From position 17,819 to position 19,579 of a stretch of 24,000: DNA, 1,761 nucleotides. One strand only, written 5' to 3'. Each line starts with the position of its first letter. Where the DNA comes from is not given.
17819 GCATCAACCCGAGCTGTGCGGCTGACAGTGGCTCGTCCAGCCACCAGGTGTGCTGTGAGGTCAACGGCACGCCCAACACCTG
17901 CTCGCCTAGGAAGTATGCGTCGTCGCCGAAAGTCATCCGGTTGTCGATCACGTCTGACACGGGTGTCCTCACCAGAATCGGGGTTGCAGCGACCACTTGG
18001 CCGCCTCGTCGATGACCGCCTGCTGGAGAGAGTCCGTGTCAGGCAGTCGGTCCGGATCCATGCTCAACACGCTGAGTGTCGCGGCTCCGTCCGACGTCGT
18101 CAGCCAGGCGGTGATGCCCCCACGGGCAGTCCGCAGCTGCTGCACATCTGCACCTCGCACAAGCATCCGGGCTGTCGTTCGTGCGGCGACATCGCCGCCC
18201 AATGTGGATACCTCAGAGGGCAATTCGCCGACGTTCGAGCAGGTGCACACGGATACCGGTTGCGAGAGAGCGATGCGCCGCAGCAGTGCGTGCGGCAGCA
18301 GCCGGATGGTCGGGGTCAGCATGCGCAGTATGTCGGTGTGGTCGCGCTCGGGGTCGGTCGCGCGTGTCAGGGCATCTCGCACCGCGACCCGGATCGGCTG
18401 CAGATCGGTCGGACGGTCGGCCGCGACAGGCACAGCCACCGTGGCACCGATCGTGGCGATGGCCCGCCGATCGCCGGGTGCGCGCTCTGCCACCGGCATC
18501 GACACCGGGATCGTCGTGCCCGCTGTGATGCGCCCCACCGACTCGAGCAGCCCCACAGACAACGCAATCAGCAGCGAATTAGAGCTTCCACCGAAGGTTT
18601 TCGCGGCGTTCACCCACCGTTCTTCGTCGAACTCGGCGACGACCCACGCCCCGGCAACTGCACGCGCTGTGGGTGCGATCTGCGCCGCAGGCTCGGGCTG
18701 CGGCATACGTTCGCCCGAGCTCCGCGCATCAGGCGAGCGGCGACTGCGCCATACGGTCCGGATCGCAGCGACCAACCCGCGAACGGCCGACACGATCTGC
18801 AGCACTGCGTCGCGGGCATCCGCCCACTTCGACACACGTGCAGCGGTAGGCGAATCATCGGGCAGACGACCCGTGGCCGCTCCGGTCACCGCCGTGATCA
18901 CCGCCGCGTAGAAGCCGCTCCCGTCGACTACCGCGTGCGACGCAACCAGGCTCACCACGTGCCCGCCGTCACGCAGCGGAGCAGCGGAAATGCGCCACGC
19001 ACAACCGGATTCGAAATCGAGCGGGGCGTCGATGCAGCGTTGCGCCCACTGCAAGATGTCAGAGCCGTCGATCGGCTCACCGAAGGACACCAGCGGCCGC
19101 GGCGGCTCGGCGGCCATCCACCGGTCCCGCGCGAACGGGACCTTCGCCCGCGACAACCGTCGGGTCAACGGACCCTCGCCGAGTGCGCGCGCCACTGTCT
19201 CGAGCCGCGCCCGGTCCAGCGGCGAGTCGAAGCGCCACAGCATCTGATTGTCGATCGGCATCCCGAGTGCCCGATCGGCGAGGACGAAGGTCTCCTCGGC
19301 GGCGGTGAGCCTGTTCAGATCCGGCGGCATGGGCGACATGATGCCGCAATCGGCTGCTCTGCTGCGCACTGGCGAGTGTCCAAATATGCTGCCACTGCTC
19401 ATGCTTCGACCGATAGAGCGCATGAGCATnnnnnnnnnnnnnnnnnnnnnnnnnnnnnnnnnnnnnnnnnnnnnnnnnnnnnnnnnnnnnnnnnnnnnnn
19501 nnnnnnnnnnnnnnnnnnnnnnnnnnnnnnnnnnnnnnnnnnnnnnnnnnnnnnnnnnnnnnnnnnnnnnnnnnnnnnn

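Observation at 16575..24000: Candidate acylated-glycolipid biosynthesis and export locus (3 acyltransferase-like genes, GT2, GT1, DrrAB exporter)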

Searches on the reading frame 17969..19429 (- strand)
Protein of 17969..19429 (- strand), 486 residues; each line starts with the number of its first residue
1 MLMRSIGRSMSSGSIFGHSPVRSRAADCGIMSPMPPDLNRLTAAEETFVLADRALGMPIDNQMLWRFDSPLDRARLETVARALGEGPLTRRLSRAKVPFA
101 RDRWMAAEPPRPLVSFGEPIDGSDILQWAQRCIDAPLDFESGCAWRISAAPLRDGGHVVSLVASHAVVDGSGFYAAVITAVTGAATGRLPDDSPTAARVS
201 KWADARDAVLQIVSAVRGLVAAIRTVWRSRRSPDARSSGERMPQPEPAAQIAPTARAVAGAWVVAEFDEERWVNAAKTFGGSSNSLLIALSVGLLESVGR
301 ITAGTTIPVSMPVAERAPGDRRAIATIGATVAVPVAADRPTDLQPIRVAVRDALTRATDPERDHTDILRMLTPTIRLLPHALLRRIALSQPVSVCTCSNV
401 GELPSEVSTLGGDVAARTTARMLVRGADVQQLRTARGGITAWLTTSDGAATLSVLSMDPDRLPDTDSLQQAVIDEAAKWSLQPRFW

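Call 6: search_protein_families(library=pfam, proteins=[window:17969-19429:-], max_evalue=0.01)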
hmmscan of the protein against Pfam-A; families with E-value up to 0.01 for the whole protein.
window:17969-19429:- (486 aa): 0 families

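Call 7: search_protein_families(library=pfam, proteins=[window:17969-19429:-], max_evalue=10)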
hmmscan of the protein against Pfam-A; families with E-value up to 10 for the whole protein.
window:17969-19429:- (486 aa): 0 families

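Call 8: search_protein_families(library=ncbifam, proteins=[window:17969-19429:-], max_evalue=1)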
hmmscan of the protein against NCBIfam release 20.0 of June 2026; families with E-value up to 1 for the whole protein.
window:17969-19429:- (486 aa): 0 families

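Call 11: search_solved_structures(query=window:17969-19429:-, max_evalue=10)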
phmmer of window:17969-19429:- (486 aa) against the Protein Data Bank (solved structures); distinct sequences matched with E-value up to 10: 1.
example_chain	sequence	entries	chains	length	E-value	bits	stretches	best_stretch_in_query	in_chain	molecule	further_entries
3u2a_A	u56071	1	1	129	0.04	15.8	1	61-115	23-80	GGDEF family protein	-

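Call 16: find_homologous_proteins(query=window:17969-19429:-, max_evalue=0.001)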
Query window:17969-19429:- (486 aa): 8 proteins with E <= 0.001 among 8000 candidates.
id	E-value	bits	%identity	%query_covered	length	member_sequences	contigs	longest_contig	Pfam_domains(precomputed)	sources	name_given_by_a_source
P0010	1.3e-289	979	100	93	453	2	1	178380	-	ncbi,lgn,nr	ncbi:hypothetical protein [Rudaeicoccus suwonensis]|nr:hypothetical protein [Rudaeicoccus suwonensis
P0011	1.2e-134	468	54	93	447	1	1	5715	-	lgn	-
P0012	2.8e-134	466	53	92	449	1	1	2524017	-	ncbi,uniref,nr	ncbi:hypothetical protein HJ588_02205 [Flexivirga sp. ID2601S]|uniref:Diacylglycerol O-acyltransfera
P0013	1.1e-132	461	53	93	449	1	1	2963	-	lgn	-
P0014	1.4e-132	461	53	92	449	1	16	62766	-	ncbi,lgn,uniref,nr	ncbi:MAG TPA: hypothetical protein VG502_07485 [Flexivirga sp.]|uniref:hypothetical protein n=1 Tax=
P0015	2.2e-132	460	52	92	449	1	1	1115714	-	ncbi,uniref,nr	ncbi:hypothetical protein [Flexivirga meconopsidis]|uniref:hypothetical protein n=1 Tax=Flexivirga m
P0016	4.5e-130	453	53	93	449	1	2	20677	-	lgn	-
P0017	6.0e-129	449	53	93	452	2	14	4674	-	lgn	-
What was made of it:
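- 17969..19330 (-): Gene B: paralog of A (453 aa). 100% identical to an NCBI Rudaeicoccus suwonensis protein of 453 aa (call 16).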

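Call 17: find_encoding_contigs(protein=P0010, flank=10000, max_places=3)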
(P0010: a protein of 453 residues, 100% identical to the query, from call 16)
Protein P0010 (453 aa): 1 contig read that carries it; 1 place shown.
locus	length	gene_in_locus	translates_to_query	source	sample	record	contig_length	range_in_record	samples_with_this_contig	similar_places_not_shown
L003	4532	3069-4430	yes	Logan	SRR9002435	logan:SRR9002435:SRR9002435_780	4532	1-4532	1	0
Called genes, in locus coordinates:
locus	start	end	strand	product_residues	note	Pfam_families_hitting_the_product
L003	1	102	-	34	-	?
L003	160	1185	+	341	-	PF00005:ABC_tran, PF13304:AAA_21 (weak), PF13732:DrrA1-3_C (weak)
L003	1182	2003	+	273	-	PF01061:ABC2_membrane, PF12698:ABC2_membrane_3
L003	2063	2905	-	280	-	PF00535:Glycos_transf_2, PF10111:Glyco_tranf_2_2, PF13641:Glyco_tranf_2_3, PF13632:Glyco_trans_2_3 (weak)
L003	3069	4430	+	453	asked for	-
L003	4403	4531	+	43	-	?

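Call 21: search_solved_structures(query=A1, max_evalue=10, show_alignments=3)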
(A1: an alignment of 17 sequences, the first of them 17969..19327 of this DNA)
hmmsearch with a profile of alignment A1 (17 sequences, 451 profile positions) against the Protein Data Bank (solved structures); distinct sequences matched with E-value up to 10: 2.
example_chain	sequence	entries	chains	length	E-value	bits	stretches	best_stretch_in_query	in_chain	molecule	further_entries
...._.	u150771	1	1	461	0.031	16.2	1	9-152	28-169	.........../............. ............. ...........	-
4zxh_A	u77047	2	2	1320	0.38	12.7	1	81-137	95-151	ABBFA_003403 | Tyrocidine synthetase 3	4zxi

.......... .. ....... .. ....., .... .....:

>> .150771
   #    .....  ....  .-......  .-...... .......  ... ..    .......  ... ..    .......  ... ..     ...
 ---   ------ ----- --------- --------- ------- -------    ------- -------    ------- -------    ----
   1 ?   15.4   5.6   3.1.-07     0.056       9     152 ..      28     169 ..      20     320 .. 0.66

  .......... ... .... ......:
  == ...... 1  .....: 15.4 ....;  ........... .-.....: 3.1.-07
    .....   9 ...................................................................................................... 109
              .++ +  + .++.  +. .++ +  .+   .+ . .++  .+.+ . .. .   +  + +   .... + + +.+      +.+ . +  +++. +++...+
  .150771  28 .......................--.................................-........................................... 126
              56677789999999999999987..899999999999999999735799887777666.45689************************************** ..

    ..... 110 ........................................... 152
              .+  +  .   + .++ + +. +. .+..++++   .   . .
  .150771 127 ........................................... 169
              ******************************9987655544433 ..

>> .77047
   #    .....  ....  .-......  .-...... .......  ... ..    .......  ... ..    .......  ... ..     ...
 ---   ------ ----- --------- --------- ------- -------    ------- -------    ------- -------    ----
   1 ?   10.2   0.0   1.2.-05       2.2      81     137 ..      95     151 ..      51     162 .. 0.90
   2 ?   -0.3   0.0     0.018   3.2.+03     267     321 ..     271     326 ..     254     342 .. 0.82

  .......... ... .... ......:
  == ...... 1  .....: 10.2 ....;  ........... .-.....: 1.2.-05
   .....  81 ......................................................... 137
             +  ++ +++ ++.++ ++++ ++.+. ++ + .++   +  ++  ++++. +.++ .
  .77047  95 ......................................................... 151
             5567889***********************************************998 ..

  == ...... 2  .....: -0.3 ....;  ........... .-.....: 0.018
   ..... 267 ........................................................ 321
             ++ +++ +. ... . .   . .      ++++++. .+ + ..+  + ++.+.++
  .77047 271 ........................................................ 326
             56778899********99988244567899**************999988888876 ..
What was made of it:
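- Tried and rejected: The 17-sequence profile found only a marginal hit to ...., whose chain carries a PapA5-type molecule name (E 0.03, call 21).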

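Call 22: find_related_loci(query=A1, collection=genome_contigs, flank=10000)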
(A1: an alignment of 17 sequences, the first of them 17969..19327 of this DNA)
Query A1 (452 aa) in genome_contigs; peptide patterns used: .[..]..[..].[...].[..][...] (x = any residue, [..] = any of these).
39 stretches matched a pattern; 3 encode a relative of the query (tblastn E <= 1e-3); 3 distinct loci.
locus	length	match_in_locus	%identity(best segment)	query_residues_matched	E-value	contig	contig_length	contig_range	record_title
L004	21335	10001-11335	53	5-452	7e-136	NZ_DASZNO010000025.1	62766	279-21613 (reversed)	MAG: Flexivirga sp. isolate SMAG_U5920 k141_371936, whole genome shotgun sequence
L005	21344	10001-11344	53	2-452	3e-135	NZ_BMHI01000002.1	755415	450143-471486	Flexivirga endophytica strain CGMCC 1.15085 sequence02, whole genome shotgun sequence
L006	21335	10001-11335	52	5-452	5e-128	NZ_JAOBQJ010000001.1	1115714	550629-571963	Flexivirga meconopsidis strain Q11 NODE_1, whole genome shotgun sequence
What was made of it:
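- Tried and rejected: The genome_contigs scan returned only Flexivirga (call 22).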

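Call 27: predict_structure(alignment_id=A1)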
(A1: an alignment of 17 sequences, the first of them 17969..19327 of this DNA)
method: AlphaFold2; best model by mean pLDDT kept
length: 452 residues; sequences in the alignment: 17
mean_pLDDT: 86.1   pTM: 0.87
mean pLDDT of the five models: 86.1, 85.4, 84.7, 84.5, 81.3
residues with pLDDT >= 90: 217; 70-90: 193; 50-70: 34; < 50: 8
segments of 3 or more residues with pLDDT < 50: 201-206
pLDDT, mean of each block of 10 residues (from residue 1): 73 82 88 94 94 90 90 91 95 93 84 96 95 84 90 81 78 92 90 76 49 64 89 98 95 95 86 84 62 78 83 91 80 82 85 74 90 93 92 81 87 97 90 96 96 95
secondary structure, 60 per line:
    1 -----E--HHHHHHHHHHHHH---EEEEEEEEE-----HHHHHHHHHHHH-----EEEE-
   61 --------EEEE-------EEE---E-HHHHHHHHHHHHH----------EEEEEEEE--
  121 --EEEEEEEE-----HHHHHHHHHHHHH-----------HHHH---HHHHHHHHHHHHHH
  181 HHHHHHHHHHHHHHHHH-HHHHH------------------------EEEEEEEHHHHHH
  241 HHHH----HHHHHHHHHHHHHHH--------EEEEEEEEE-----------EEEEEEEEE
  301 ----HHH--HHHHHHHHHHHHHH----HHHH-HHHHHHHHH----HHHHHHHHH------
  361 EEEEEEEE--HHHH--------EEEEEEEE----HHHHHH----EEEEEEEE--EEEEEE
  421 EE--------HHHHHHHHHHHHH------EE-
elements in order: H9-21 E25-33 H39-50 E56-59 E69-72 E80-82 H88-100 E111-118 E123-130 H136-148 H160-163 H167-197 H199-203 E228-234 H235-244 H249-263 E272-280 E292-300 H310-323 H328-331 H333-341 H346-354 E361-368 H371-374 E383-390 H395-400 E405-412 E415-422 H431-443
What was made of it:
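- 17969..19330 (-): AlphaFold model with pLDDT 86 and pTM 0.87 (call 27).
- On Condensation / CAT-like acyltransferase superfamily, tested for A and B: Model pLDDT 86 and pTM 0.87 (call 27).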

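Call 29: search_protein_representatives(alignment_id=A1)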
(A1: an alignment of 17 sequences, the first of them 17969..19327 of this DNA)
Query: 17 sequences, 451 profile positions. Proteins with E-value up to 0.001 (for the whole library): 688; up to 1e-10: 430; up to 1e-30: 237. The best 150 are listed.
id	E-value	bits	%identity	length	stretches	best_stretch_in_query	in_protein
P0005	1.6e-199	679.8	-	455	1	3-451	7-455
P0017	3.6e-197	672.0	-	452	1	3-451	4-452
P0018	4.6e-129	447.5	-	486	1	6-451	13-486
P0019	5.7e-113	394.5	-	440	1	6-451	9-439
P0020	5.4e-110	384.7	-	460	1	7-451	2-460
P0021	7.3e-106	371.1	-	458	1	5-451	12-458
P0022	2.4e-100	352.9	-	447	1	5-451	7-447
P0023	3.7e-98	345.7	-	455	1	4-451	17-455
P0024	4.1e-97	342.2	-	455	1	8-451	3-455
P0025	1.9e-96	340.0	-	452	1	4-445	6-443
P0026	1.7e-95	336.9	-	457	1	5-451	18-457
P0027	5.9e-95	335.1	-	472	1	5-451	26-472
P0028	7.4e-95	334.8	-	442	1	5-451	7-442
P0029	1.5e-93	330.5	-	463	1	7-451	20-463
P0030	5.7e-93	328.5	-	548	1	7-451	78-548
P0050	2.6e-79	283.5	-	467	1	3-451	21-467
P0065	4.2e-73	263.1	-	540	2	212-451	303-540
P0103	2.4e-56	207.8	-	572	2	9-158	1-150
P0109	4.4e-55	203.7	-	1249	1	4-404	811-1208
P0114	8.0e-54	199.5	-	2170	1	5-446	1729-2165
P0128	7.4e-51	189.7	-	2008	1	5-447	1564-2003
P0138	3.8e-50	187.4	-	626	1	29-373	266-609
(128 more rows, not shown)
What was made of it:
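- Tried and rejected: I rejected that after the exhaustive HMMER scan found 688 clusters (call 29).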

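Call 30: search_protein_families(library=pfam, proteins=[P0109, P0114, P0128, P0138, P0030, P0065, P0103], max_evalue=0.001)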
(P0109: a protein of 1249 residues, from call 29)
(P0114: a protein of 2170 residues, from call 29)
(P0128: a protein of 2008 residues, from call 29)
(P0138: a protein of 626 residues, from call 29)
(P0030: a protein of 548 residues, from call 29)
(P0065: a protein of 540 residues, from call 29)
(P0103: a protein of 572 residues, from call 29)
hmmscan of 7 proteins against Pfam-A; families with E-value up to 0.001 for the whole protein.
P0109 (1249 aa): 11 families
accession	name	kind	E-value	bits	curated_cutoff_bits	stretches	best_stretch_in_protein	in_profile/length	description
PF08659.16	KR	-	3.4e-51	174.2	22.6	1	433-612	1-180/180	KR domain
PF00698.26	Acyl_transf_1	-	6.9e-16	59.1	32.7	1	1-123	195-317/319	Acyl transferase domain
PF00550.31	PP-binding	-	2.2e-14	53.9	20.8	1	722-787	3-67/67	Phosphopantetheine attachment site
PF00106.31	adh_short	-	4.1e-14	53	26.6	1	434-597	2-165/195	short chain dehydrogenase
PF01370.27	Epimerase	-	4.8e-11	43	20.9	1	435-570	1-117/240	NAD dependent epimerase/dehydratase family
PF13561.12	adh_short_C2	-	9.1e-10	38.9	27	1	444-593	8-155/236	Enoyl-(Acyl carrier protein) reductase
PF16363.11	GDP_Man_Dehyd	-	9.3e-05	22.5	27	1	436-524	1-86/332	GDP-mannose 4,6 dehydratase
PF18369.6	PKS_DE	-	0.00012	23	26.7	1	167-208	4-41/44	Polyketide synthase dimerisation element domain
PF05368.20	NmrA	-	0.00036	20.7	27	1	433-506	3-69/298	NmrA-like family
PF02719.21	Polysacc_synt_2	-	0.00037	20.2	20.2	1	436-523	2-87/293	Polysaccharide biosynthesis protein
PF13460.12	NAD_binding_10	-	0.00055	20.3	27.2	0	439-506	1-60/184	NAD(P)H-binding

P0114 (2170 aa): 11 families
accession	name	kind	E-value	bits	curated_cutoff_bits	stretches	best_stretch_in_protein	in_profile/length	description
PF00698.26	Acyl_transf_1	-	1.5e-89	301.1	32.7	1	1230-1553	1-317/319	Acyl transferase domain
PF00109.32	ketoacyl-synt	-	2.7e-87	293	20.8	1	705-942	2-252/252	Beta-ketoacyl synthase, N-terminal domain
PF00501.34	AMP-binding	-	4.4e-55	187.5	29.9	1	11-413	2-384/384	AMP-binding enzyme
PF02801.28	Ketoacyl-synt_C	-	4.2e-43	146.6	20.8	1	950-1067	1-118/119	Beta-ketoacyl synthase, C-terminal domain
PF00550.31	PP-binding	-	3.2e-25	88.6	20.8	2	622-683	7-67/67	Phosphopantetheine attachment site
PF16197.11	KAsynt_C_assoc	-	1.6e-17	64.3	33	1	1070-1185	1-108/111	Ketoacyl-synthetase C-terminal extension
PF22621.2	CurL-like_PKS_C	-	3.7e-12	46.5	27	1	1139-1189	4-54/64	CurL-like, PKS C-terminal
PF00108.29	Thiolase_N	-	1.6e-06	28.2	26.4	1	852-901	71-122/260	Thiolase, N-terminal domain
PF22336.2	RhiE-like_linker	-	2.5e-06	27.8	27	1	1141-1209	3-65/67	RhiE-like, KS-MAT linker domain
PF23024.1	AMP-dom_DIP2-like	-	6.9e-05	23.3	27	1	461-572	2-105/110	Disco-interacting protein 2-like, AMP domain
PF23297.2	ACP_SdgA_C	-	0.00049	20.6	27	0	1652-1690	26-64/95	Highly reducing polyketide synthase sdgA, C-terminal ACP domain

P0128 (2008 aa): 11 families
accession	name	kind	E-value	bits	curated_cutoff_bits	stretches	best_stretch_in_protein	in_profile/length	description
PF00698.26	Acyl_transf_1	-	6.3e-85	285.9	32.7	1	45-368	1-317/319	Acyl transferase domain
PF08659.16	KR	-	1.6e-57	194.7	22.6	1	1190-1368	1-179/180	KR domain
PF21089.3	PKS_DH_N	-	6.9e-23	81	27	1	414-514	1-103/103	Polyketide synthase dehydratase domain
PF13602.12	ADH_zinc_N_2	-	7.8e-23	82.3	27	1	1046-1180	1-134/134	Zinc-binding dehydrogenase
PF14765.12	PS-DH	-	3.3e-21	76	23.7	1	536-684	4-163/166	Polyketide synthase dehydratase N-terminal domain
PF00107.32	ADH_zinc_N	-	1.1e-14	55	31.8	1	1013-1102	1-90/129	Zinc-binding dehydrogenase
PF22953.2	SpnB_Rossmann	-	6.3e-14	53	27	1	755-855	71-170/170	Polyketide synthase extender module SpnB, Rossmann fold domain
PF00550.31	PP-binding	-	8e-14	52.1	20.8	1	1479-1539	8-67/67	Phosphopantetheine attachment site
PF00106.31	adh_short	-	4.5e-10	39.8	26.6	1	1191-1353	2-164/195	short chain dehydrogenase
PF08240.17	ADH_N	-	2.1e-06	28.4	23.5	1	895-948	2-61/104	Alcohol dehydrogenase GroES-like domain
PF01370.27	Epimerase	-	2.2e-05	24.4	20.9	1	1192-1327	1-117/240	NAD dependent epimerase/dehydratase family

P0138 (626 aa): 2 families
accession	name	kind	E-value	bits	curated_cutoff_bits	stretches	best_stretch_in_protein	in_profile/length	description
PF08659.16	KR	-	5e-17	62.8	22.6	1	1-47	133-179/180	KR domain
PF00550.31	PP-binding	-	1.1e-14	54.8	20.8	1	153-218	3-67/67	Phosphopantetheine attachment site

P0030 (548 aa): 0 families

P0065 (540 aa): 0 families

P0103 (572 aa): 0 families
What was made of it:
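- Closest known: WS/DGAT. Different: Family members are fused to PKS carrier proteins (call 30).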

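Call 31: fold_search(model_id=the predicted structure, library=pdb)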
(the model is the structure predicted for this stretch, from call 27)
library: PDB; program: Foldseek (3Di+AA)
matches with E <= 10: 698; with E <= 0.001: 251
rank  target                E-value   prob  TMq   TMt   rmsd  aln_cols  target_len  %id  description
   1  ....                  8.5e-19  1.00  0.61  0.63   8.2       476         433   17  AzeD dehydratase of Pseudomonas aeruginosa (released 2025-03-12)
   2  8fx6_A                2.7e-16  1.00  0.54  0.49   8.2       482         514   17  Non-ribosomal PCP-C didomain (amide stabilised leucine) acceptor bound state (released 2023-06-21)
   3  8fx7_B                3.4e-16  1.00  0.55  0.50   8.0       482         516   18  Non-ribosomal PCP-C didomain (ester stabilised leucine) acceptor bound state (released 2023-06-21)
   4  8fx7_A                7.2e-16  1.00  0.57  0.51   7.8       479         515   16  Non-ribosomal PCP-C didomain (ester stabilised leucine) acceptor bound state (released 2023-06-21)
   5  7kw0_B                8.6e-16  1.00  0.54  0.49   8.1       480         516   16  Non-ribosomal didomain (stabilised glycine-PCP-C) acceptor bound state (released 2021-03-24)
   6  7kvw_A                1.2e-15  1.00  0.54  0.49   8.1       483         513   16  Non-ribosomal didomain (holo-PCP-C) acceptor bound state (released 2021-03-24)
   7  7kvw_B                1.2e-15  1.00  0.55  0.50   7.9       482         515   17  Non-ribosomal didomain (holo-PCP-C) acceptor bound state (released 2021-03-24)
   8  6m7l_B                1.4e-15  1.00  0.46  0.48   9.7       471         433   16  Complex of OxyA with the X-domain from GPA biosynthesis (released 2019-05-22)
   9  8g3j_A                1.5e-15  1.00  0.58  0.53   7.7       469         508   17  Non-ribosomal PCP-C didomain R2577G (thioether stabilised glycolic acid) acceptor bound state (released 2023-06-14)
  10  7kw2_A                2.3e-15  1.00  0.55  0.50   8.1       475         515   17  Non-ribosomal didomain (holo-PCP-C) acceptor bound state, R2577G (released 2021-03-24)
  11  4jn5_A                2.3e-15  1.00  0.56  0.58   7.7       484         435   17  Crystal structures of the first condensation domain of the CDA synthetase (released 2013-06-19)
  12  8fx6_B                2.3e-15  1.00  0.54  0.49   8.3       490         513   18  Non-ribosomal PCP-C didomain (amide stabilised leucine) acceptor bound state (released 2023-06-21)
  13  7kw0_A                2.5e-15  1.00  0.56  0.51   7.8       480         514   17  Non-ribosomal didomain (stabilised glycine-PCP-C) acceptor bound state (released 2021-03-24)
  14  6ad3                  3.3e-15  1.00  0.52  0.53   8.6       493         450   12  Structural characterization of the condensation domain from Monacolin K polyketide synthase MokA (released 2019-04-03)
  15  6chj_A                3.7e-15  1.00  0.54  0.61   7.3       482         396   13  Wax ester synthase/diacylglycerol acyltransferase from Marinobacter aquaeolei VT8 (released 2018-06-13)
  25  6chj_B                1.0e-14  1.00  0.57  0.62   7.5       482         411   13  Wax ester synthase/diacylglycerol acyltransferase from Marinobacter aquaeolei VT8 (released 2018-06-13)
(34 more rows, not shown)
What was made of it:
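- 17969..19330 (-): Condensation-superfamily fold (call 31).
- Closest known: WS/DGAT. Same: Two-lobed CAT-like fold (call 31).
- The model of B (pLDDT 86, call 27) matches NRPS C domains, PKS terminal C domains, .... (AzeD dehydratase, whose chain carries a PapA5-type molecule name) and WS/DGAT 6chj at E 1e-15 to 1e-19 (call 31). Foldseek ranks many NRPS C domains as high as WS/DGAT (call 31).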
